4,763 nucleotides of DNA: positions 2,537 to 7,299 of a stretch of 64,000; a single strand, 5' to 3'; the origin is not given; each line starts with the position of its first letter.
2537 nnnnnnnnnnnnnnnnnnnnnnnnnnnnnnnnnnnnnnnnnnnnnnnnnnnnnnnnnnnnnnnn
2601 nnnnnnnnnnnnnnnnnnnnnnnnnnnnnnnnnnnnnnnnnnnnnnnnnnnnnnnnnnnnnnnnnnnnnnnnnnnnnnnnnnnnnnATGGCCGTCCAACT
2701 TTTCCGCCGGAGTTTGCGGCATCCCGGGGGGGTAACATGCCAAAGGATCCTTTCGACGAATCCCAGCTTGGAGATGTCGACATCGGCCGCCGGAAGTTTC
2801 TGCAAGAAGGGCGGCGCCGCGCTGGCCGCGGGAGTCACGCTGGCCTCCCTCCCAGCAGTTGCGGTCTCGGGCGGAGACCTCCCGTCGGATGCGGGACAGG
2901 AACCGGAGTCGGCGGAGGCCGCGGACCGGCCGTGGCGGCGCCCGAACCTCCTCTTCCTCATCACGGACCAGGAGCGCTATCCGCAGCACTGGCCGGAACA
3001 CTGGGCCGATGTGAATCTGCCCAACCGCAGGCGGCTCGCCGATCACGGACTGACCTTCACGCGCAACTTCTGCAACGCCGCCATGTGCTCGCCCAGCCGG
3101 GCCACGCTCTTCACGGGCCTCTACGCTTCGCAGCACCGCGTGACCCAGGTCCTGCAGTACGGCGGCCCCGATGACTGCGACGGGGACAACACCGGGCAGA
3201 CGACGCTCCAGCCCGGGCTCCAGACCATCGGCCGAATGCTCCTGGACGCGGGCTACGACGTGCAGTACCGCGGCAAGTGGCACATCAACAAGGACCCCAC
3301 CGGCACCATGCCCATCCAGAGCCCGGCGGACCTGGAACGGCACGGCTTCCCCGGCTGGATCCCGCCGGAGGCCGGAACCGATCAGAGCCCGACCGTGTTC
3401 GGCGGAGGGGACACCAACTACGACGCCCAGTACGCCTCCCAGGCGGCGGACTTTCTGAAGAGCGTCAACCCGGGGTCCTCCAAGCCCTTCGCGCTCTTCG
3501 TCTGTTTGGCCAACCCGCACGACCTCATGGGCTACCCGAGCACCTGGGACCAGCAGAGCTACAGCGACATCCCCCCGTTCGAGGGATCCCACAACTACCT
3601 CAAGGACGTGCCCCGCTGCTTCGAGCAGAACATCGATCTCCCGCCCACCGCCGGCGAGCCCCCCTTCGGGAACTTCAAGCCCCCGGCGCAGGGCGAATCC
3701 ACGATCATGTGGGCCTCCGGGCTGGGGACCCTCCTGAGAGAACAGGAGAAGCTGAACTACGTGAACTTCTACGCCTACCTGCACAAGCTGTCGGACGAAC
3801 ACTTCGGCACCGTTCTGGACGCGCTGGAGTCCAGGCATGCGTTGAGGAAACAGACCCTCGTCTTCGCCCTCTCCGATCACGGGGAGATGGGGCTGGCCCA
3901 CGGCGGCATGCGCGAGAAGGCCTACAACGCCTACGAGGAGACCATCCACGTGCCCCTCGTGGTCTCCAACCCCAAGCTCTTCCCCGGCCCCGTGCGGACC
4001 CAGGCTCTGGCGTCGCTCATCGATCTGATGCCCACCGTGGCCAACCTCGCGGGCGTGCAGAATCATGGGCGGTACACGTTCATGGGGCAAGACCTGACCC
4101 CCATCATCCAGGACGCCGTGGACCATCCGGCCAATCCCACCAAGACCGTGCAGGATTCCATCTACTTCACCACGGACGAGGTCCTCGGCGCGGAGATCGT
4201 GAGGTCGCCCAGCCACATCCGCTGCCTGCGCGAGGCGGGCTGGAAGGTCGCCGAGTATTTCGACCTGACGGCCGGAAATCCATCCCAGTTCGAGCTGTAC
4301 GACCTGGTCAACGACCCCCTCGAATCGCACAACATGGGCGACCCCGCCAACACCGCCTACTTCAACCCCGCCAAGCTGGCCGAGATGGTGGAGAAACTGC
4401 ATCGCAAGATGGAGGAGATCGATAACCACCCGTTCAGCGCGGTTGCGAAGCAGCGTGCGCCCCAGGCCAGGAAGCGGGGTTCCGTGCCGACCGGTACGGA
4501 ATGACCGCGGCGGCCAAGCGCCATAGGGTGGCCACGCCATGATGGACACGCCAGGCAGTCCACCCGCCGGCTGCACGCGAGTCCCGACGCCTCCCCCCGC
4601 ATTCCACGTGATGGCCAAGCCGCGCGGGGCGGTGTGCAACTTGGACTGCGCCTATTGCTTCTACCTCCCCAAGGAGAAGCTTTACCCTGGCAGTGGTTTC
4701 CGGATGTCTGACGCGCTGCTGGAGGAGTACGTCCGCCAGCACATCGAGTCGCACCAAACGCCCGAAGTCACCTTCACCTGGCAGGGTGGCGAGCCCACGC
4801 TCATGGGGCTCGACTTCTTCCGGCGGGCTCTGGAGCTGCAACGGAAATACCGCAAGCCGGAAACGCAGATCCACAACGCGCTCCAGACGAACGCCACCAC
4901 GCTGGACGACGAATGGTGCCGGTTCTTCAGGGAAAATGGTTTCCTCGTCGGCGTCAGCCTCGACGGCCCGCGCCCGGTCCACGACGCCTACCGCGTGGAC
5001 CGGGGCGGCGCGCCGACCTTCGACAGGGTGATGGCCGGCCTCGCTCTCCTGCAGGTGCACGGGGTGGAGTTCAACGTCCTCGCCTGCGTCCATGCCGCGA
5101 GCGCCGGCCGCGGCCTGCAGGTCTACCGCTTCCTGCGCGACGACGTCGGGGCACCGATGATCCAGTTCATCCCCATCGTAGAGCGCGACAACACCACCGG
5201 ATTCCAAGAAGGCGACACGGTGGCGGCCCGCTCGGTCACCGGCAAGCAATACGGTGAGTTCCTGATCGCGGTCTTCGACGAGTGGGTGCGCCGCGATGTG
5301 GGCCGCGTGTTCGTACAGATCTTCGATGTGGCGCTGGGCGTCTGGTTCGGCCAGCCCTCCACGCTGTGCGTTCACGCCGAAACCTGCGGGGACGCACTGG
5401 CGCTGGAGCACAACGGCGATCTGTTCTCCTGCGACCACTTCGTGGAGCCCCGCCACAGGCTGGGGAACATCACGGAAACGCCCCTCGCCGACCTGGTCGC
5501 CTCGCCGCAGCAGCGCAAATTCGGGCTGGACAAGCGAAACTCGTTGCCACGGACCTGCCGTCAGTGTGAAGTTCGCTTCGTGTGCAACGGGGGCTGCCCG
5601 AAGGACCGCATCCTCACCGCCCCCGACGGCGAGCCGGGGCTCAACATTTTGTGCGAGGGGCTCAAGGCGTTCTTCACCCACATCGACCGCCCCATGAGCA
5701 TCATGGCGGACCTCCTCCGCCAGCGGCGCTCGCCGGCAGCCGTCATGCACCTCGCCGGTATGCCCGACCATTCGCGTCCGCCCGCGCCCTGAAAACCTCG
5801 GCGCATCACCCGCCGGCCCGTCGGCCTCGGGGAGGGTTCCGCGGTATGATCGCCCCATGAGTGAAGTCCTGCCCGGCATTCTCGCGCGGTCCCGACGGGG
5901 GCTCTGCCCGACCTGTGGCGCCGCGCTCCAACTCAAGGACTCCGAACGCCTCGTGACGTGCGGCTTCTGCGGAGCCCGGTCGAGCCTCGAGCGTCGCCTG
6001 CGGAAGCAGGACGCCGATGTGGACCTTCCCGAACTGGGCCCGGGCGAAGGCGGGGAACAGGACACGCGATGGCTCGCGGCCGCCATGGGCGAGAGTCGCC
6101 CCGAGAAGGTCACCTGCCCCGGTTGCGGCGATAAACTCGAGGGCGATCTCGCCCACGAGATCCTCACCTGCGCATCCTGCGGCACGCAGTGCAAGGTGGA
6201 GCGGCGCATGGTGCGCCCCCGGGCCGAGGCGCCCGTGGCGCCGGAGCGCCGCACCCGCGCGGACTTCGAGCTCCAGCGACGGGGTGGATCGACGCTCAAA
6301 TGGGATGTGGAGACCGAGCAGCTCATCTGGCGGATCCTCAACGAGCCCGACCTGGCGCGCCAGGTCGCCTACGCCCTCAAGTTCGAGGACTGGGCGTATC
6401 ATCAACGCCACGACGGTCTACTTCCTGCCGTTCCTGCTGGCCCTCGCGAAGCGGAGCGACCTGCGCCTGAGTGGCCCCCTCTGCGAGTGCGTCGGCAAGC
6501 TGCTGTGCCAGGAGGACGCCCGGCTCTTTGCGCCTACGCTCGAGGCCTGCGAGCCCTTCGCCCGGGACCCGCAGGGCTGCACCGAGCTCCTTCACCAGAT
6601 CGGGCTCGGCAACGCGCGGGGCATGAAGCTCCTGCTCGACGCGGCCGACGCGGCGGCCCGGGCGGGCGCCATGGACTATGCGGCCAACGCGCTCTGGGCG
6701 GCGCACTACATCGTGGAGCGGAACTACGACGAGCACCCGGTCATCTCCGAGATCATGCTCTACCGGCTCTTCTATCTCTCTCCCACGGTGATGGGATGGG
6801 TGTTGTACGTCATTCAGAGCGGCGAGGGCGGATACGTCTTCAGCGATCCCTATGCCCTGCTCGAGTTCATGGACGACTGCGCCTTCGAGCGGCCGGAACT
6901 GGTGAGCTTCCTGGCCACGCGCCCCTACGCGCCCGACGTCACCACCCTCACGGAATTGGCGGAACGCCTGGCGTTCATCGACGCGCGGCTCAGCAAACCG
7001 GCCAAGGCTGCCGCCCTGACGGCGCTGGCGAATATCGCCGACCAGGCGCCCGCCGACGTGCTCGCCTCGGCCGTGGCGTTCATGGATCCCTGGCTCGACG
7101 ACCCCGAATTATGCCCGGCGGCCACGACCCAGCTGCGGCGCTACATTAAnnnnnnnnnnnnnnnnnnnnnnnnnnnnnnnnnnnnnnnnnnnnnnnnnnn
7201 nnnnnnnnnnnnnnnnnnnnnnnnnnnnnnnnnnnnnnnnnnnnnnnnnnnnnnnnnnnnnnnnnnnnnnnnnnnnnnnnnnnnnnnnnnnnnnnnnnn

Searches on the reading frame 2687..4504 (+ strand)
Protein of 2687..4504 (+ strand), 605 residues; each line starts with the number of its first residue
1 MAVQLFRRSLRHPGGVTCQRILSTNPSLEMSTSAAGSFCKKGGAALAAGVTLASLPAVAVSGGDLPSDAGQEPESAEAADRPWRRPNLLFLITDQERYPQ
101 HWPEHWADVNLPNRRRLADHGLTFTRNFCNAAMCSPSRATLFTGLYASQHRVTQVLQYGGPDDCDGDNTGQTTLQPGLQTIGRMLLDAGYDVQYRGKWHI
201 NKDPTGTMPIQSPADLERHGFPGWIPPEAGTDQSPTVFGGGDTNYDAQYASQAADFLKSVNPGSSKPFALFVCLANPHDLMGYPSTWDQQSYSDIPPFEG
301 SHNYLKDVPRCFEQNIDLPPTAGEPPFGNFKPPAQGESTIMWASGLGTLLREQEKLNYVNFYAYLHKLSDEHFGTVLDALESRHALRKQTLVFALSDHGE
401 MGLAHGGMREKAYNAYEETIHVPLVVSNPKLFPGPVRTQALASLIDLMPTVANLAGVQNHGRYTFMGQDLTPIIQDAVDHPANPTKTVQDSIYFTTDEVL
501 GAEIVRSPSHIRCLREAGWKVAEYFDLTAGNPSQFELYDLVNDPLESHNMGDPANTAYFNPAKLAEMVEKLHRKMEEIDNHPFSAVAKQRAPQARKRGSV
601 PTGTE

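Call 21: find_encoding_contigs(protein=window:2774-4504:+, flank=10000, max_places=4)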
Protein window:2774-4504:+ (576 aa): no gene with exactly this product is on record in the collection.

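Call 38: find_encoding_contigs(protein=window:2687-4504:+, flank=10000, max_places=4)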
Protein window:2687-4504:+ (605 aa): no gene with exactly this product is on record in the collection.

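Call 60: find_homologous_proteins(query=window:2774-4501:+, max_evalue=1e-50)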
Query window:2774-4501:+ (576 aa): 1381 proteins with E <= 1e-50 among 8000 candidates; the best 120 are listed.
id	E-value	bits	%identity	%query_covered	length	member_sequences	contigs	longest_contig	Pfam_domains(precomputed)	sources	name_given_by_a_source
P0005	0.0e+0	1225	91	99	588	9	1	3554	PF16347.11,PF00884.29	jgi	jgi:arylsulfatase A-like enzyme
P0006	0.0e+0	1018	76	99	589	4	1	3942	PF16347.11,PF00884.29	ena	-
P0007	1.4e-297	1006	76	98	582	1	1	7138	PF16347.11,PF00884.29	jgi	-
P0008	2.2e-286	969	75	90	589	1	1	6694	PF16347.11,PF00884.29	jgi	jgi:choline-sulfatase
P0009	1.4e-284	963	75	93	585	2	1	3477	PF16347.11,PF00884.29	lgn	-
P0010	1.8e-284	963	74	98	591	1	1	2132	PF16347.11,PF00884.29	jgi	-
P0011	2.0e-276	936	75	90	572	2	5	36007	PF16347.11,PF00884.29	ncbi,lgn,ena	-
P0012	6.6e-269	912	74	90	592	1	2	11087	PF16347.11,PF00884.29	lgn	-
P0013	6.3e-265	898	70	96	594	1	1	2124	PF01663.28,PF16347.11,PF00884.29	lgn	-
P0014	1.2e-264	897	72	95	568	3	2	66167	PF16347.11,PF00884.29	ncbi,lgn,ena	-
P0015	3.3e-263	893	70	93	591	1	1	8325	PF16347.11,PF00884.29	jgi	jgi:choline-sulfatase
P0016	7.9e-261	885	69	97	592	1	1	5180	PF01663.28,PF16347.11,PF00884.29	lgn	-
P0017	6.4e-259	879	68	95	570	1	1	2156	PF16347.11,PF00884.29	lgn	-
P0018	3.8e-255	866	71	90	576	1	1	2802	PF16347.11,PF00884.29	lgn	-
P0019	6.7e-230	783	62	98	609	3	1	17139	PF16347.11,PF00884.29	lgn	-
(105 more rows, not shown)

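Call 61: list_cluster_members(proteins=[P0005])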
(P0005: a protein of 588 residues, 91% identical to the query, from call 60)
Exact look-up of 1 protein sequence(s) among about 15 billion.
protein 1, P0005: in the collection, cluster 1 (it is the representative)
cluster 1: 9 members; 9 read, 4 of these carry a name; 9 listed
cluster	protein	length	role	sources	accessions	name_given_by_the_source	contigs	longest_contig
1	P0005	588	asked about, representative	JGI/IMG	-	arylsulfatase A-like enzyme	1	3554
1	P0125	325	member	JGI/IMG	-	arylsulfatase A-like enzyme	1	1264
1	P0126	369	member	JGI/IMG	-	arylsulfatase A-like enzyme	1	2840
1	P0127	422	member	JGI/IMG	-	arylsulfatase A-like enzyme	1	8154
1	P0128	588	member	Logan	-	-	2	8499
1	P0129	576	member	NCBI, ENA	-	-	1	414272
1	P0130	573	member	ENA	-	-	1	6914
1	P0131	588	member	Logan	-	-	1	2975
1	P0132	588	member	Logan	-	-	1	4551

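Call 62: find_encoding_contigs(protein=P0011, flank=10000, max_places=3)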
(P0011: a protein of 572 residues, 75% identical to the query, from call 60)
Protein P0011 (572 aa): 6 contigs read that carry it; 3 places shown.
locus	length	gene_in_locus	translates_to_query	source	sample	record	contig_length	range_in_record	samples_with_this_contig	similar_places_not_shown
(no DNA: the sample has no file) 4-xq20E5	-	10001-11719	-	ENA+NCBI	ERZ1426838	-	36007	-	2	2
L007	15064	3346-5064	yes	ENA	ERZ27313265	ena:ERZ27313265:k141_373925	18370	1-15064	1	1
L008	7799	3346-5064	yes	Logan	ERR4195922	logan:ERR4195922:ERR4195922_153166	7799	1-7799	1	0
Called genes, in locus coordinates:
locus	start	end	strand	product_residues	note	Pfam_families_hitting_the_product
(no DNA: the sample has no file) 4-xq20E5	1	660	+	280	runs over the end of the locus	PF13733:Glyco_transf_7N, PF02709:Glyco_transf_7C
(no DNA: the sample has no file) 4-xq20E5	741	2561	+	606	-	PF00515:TPR_1 (faint), PF07719:TPR_2 (faint), PF13176:TPR_7 (faint), PF13181:TPR_8 (faint), PF13371:TPR_9 (faint), PF13414:TPR_11 (faint), PF14559:TPR_19 (weak), PF13844:Glyco_transf_41, +3 more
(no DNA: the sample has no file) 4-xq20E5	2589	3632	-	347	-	PF00072:Response_reg, PF00211:Guanylate_cyc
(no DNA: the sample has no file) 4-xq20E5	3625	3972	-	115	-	PF01627:Hpt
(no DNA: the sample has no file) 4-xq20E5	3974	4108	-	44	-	PF00072:Response_reg (weak)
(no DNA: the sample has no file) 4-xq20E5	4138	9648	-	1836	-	PF01590:GAF, PF13185:GAF_2, PF01590:GAF, PF13185:GAF_2, PF01590:GAF, PF13185:GAF_2, PF01590:GAF, PF13185:GAF_2, +8 more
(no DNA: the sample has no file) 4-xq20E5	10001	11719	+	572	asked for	PF00884:Sulfatase, PF16347:SGSH_C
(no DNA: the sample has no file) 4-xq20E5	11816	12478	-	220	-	PF04577:Glyco_transf_61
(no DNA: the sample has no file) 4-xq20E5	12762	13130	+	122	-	PF03466:LysR_substrate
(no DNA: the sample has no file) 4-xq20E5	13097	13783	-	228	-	PF06841:Phage_T4_gp19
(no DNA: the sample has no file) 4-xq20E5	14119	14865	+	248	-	-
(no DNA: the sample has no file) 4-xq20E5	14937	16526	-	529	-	PF13489:Methyltransf_23 (weak), PF02390:Methyltransf_4 (weak), PF08241:Methyltransf_11, PF08242:Methyltransf_12, PF13649:Methyltransf_25, PF13847:Methyltransf_31, PF10119:MethyTransf_Reg, PF21782:WHD_PKMT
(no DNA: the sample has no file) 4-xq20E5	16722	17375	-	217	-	-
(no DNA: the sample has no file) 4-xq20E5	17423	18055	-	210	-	PF00881:Nitroreductase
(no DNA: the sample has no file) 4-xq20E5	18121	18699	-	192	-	PF04264:YceI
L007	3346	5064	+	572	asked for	PF00884:Sulfatase, PF16347:SGSH_C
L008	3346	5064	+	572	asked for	PF00884:Sulfatase, PF16347:SGSH_C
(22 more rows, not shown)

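Call 63: find_encoding_contigs(protein=P0014, flank=10000, max_places=3)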
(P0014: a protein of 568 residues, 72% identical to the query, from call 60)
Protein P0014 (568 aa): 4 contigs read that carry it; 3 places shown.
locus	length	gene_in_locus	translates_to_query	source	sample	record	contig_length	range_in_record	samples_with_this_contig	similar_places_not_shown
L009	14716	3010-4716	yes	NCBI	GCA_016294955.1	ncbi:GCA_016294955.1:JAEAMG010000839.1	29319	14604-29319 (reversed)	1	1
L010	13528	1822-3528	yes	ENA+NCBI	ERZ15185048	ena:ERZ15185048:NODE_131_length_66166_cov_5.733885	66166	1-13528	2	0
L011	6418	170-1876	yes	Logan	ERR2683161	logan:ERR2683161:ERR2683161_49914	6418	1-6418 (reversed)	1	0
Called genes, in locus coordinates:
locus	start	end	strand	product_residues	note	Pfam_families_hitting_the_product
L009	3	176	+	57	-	?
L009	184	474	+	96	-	-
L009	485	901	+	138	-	-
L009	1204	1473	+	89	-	-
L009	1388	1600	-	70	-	-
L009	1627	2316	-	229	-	-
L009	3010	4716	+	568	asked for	PF00884:Sulfatase, PF16347:SGSH_C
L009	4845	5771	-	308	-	PF02311:AraC_binding (weak), PF12833:HTH_18, PF00165:HTH_AraC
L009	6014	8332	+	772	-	-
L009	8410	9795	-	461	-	PF00890:FAD_binding_2, PF01134:GIDA (weak), PF01262:AlaDh_PNT_C (faint), PF07992:Pyr_redox_2, PF12831:FAD_oxidored, PF13738:Pyr_redox_3, PF00070:Pyr_redox, PF02852:Pyr_redox_dim, +2 more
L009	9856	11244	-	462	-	PF00364:Biotin_lipoyl, PF02817:E3_binding, PF00198:2-oxoacid_dh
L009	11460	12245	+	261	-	PF01863:YgjP-like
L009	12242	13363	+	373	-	PF13439:Glyco_transf_4, PF13579:Glyco_trans_4_4, PF20706:GT4-conflict, PF00534:Glycos_transf_1, PF13692:Glyco_trans_1_4, PF13524:Glyco_trans_1_2 (weak)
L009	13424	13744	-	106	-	-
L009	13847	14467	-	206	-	-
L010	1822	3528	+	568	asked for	PF00884:Sulfatase, PF16347:SGSH_C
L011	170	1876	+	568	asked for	PF00884:Sulfatase, PF16347:SGSH_C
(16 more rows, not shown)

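Call 64: find_encoding_contigs(protein=P0128, flank=10000, max_places=4)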
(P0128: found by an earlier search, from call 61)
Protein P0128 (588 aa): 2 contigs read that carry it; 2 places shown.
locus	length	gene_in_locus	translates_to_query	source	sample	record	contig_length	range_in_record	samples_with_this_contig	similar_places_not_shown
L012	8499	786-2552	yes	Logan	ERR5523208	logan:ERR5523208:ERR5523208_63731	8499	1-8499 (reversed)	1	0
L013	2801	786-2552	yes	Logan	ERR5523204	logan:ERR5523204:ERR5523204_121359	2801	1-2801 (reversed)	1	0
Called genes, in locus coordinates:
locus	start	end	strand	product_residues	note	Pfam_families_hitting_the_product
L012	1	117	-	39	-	?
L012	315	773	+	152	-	-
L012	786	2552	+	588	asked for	PF00884:Sulfatase, PF16347:SGSH_C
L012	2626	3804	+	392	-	PF04055:Radical_SAM, PF13186:SPASM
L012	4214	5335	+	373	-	PF04041:Glyco_hydro_130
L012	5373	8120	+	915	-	PF00923:TAL_FSA, PF00342:PGI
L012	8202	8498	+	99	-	?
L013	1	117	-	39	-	?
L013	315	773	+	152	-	-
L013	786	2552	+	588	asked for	PF00884:Sulfatase, PF16347:SGSH_C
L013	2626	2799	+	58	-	?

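Call 65: find_encoding_contigs(protein=P0127, flank=10000, max_places=4)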
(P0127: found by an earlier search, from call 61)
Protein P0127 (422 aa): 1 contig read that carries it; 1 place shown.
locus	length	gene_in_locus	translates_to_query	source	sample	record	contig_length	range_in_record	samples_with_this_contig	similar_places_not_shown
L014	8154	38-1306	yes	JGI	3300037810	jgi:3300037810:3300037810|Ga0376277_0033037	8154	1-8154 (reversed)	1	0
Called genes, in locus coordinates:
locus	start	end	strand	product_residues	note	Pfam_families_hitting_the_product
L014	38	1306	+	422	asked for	PF00884:Sulfatase, PF16347:SGSH_C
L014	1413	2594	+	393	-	PF04055:Radical_SAM, PF13186:SPASM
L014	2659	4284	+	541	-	PF21344:Zn_ribbon_LysW (faint)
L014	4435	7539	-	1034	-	PF17652:Glyco_hydro81C, PF16190:E1_FCCH (weak)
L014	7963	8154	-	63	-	?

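Call 66: find_encoding_contigs(protein=P0130, flank=10000, max_places=4)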
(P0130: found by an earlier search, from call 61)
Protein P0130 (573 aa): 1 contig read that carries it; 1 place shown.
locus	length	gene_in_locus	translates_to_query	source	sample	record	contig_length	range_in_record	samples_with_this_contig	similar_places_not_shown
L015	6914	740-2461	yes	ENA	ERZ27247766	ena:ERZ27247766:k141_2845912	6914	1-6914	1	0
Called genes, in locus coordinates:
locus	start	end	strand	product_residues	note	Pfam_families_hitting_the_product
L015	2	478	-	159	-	?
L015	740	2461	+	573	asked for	PF00884:Sulfatase, PF16347:SGSH_C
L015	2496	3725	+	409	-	PF04055:Radical_SAM, PF13186:SPASM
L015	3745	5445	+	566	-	PF21344:Zn_ribbon_LysW (faint)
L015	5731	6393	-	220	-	PF03544:TonB_C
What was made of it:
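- Tried and rejected: The relatives with sulfatases at least 88% identical (L012-L015) all break in the Sel1 genes before reaching the tRNA (calls 64-66).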

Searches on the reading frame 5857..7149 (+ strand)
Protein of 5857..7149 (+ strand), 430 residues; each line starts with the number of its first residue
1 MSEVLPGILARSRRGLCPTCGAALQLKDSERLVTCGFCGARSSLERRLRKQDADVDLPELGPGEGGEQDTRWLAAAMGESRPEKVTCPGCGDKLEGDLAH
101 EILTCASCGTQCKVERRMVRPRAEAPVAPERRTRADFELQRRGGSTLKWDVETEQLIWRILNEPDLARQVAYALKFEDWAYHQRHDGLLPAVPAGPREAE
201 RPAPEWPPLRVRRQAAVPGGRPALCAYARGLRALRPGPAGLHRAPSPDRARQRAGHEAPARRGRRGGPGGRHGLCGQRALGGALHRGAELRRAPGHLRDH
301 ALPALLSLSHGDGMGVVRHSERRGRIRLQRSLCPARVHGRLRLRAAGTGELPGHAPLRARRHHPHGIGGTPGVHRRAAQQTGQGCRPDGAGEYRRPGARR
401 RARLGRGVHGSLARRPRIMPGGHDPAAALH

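Call 84: search_protein_families(library=pfam, proteins=[window:5857-7149:+], max_evalue=0.001)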
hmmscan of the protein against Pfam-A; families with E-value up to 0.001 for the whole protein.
window:5857-7149:+ (430 aa): 2 families
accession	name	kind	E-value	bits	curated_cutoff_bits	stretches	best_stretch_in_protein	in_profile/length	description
PF21344.3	Zn_ribbon_LysW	-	3.8e-06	26.9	27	0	17-40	3-29/46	Alpha-aminoadipate carrier protein LysW-like, globular domain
PF12773.13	DZR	-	9.3e-05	23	27.3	0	81-117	9-39/45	Double zinc ribbon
